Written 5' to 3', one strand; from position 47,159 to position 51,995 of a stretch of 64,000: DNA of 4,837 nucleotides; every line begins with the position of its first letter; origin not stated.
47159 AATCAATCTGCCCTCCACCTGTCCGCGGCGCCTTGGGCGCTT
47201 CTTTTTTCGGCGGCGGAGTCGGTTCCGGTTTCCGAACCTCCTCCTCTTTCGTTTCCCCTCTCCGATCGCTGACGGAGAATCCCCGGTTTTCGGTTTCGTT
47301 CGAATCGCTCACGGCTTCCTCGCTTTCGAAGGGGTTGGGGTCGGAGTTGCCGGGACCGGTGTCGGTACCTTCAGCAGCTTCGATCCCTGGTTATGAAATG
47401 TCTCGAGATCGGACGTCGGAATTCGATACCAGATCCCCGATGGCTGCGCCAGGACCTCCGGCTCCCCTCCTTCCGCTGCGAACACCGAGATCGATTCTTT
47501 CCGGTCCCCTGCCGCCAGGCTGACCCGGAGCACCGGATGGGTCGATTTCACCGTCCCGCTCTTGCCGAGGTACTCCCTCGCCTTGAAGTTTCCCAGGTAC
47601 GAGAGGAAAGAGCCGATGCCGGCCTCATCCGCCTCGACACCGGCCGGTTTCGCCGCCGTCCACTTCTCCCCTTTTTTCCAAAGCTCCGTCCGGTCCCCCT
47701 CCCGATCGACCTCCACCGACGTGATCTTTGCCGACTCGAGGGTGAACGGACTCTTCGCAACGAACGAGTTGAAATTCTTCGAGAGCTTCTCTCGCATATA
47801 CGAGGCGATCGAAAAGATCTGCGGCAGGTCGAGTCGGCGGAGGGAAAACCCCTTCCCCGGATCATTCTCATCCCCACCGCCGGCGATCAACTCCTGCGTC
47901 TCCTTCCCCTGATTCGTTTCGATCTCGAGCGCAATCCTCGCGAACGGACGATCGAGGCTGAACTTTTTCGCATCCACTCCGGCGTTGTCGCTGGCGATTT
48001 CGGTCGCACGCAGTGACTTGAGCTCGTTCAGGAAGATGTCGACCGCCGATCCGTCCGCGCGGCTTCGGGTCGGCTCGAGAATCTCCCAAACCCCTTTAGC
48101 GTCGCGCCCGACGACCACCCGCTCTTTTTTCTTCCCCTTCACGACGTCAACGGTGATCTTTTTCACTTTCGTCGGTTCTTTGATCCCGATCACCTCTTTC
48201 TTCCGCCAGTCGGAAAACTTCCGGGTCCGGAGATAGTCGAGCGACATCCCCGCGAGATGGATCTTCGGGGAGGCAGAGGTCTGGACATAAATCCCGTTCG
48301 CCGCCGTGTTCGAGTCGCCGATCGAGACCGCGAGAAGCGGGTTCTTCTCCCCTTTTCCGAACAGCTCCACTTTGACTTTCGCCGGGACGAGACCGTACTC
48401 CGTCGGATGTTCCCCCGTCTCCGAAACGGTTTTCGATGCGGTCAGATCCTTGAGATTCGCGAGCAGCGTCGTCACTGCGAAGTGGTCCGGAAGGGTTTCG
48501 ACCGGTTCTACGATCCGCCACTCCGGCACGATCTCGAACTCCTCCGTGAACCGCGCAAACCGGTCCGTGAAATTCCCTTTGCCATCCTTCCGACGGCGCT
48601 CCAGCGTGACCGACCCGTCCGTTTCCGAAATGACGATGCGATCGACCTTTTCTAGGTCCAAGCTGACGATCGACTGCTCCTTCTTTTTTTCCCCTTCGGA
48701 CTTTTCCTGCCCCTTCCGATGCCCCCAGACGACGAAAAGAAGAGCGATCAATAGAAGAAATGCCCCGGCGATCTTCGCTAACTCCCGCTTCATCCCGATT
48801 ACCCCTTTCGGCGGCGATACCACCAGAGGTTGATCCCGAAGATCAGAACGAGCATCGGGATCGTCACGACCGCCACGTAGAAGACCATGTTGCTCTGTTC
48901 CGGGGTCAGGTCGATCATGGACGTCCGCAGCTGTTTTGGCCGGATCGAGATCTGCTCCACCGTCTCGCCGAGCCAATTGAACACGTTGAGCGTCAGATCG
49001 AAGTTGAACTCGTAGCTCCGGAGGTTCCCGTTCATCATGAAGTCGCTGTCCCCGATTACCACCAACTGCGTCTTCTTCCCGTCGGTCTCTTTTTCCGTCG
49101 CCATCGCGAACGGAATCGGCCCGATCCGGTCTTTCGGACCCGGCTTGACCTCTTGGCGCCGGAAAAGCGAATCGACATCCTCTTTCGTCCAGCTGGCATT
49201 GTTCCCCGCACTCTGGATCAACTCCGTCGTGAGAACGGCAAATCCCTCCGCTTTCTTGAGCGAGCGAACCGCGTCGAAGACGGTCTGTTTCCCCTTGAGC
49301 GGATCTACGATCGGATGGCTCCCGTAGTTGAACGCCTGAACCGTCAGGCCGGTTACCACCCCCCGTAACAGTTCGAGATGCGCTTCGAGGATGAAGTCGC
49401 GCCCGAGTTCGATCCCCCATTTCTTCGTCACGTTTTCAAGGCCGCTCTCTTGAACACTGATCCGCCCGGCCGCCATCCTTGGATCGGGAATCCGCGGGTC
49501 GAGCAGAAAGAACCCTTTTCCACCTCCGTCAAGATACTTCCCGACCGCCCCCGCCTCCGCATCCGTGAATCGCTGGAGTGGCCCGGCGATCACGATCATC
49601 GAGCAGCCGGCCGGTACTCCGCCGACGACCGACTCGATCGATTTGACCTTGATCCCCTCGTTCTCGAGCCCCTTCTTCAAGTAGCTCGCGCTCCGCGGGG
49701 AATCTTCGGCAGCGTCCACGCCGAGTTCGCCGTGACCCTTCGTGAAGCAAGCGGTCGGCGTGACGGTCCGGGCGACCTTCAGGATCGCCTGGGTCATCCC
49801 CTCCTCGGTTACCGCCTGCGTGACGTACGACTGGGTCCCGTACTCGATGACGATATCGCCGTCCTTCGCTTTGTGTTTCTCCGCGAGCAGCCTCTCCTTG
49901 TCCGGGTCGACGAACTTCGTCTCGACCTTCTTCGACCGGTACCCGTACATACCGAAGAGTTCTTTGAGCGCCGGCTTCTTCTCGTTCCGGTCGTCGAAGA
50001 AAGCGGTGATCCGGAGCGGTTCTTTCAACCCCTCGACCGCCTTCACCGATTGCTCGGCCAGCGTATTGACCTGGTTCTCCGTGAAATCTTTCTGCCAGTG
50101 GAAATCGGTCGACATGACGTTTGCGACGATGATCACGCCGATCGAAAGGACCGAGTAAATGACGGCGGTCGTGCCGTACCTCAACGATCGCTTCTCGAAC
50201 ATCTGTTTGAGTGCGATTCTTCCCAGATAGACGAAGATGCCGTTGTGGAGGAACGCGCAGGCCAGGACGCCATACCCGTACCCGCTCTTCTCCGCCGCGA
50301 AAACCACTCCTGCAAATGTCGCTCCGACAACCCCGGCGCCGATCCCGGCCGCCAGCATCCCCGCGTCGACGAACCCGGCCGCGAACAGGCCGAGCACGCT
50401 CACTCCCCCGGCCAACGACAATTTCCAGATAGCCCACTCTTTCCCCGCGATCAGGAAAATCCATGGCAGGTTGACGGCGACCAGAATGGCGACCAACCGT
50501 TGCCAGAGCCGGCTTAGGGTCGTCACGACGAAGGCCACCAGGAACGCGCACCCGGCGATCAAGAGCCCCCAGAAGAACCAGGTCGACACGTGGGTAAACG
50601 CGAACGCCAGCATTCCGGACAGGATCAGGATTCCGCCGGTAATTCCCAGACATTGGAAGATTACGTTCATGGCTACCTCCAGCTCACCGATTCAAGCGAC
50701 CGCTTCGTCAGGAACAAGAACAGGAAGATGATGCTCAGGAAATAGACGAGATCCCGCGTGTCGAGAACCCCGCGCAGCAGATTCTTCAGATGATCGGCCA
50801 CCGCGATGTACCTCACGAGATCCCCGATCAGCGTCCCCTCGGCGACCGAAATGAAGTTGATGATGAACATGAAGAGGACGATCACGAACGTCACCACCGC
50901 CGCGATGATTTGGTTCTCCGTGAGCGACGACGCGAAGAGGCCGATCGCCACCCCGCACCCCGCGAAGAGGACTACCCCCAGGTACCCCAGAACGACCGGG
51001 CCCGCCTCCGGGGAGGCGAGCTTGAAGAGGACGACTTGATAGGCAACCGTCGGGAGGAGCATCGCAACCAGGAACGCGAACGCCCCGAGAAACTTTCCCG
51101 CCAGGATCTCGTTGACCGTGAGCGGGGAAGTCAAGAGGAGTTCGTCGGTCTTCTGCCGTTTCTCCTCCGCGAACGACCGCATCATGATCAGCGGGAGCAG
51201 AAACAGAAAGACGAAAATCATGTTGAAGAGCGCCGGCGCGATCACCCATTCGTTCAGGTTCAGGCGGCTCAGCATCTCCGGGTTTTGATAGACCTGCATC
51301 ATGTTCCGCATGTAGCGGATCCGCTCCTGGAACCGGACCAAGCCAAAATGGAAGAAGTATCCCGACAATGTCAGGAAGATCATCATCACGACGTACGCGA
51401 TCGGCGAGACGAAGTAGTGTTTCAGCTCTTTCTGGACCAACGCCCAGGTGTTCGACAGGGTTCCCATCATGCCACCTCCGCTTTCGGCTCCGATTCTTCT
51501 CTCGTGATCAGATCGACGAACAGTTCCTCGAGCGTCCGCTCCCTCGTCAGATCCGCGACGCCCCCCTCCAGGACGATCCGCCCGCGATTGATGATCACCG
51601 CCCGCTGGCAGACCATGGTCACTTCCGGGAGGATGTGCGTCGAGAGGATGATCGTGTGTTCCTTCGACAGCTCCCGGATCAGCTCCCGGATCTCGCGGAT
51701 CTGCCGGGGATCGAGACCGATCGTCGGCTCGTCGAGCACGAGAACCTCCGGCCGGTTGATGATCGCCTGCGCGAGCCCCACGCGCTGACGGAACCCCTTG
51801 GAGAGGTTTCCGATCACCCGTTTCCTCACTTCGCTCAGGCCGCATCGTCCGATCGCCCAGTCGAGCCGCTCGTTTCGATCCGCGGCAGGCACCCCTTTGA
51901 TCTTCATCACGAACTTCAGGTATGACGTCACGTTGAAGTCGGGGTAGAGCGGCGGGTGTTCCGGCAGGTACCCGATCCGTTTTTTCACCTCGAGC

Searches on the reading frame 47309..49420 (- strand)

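Call 75: search_protein_families(library=pfam, proteins=[window:47309-49420:-], max_evalue=0.0001)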
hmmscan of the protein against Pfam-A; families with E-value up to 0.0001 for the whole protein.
window:47309-49420:- (703 aa): 1 family
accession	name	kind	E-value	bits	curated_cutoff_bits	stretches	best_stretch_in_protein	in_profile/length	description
PF14238.11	DUF4340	-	1.9e-39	136.2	25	2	301-479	1-171/183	Domain of unknown function (DUF4340)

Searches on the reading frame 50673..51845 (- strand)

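Call 75: search_protein_families(library=pfam, proteins=[window:50673-51845:-], max_evalue=0.0001)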
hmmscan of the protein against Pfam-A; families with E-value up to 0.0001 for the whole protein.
window:50673-51845:- (390 aa): 4 families
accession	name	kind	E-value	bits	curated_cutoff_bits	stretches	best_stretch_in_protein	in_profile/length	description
PF12698.13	ABC2_membrane_3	-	6.4e-11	42.4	31.6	1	207-336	166-293/347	ABC-2 family transporter protein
PF12679.13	ABC2_membrane_2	-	1.4e-10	41.3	27.2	1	134-357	1-239/283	ABC-2 family transporter protein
PF01061.29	ABC2_membrane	-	4.8e-08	33.2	26.9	1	133-329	3-176/211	ABC-2 type transporter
PF13346.12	ABC2_membrane_5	-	9.7e-07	29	25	1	207-366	35-179/205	ABC-2 family transporter protein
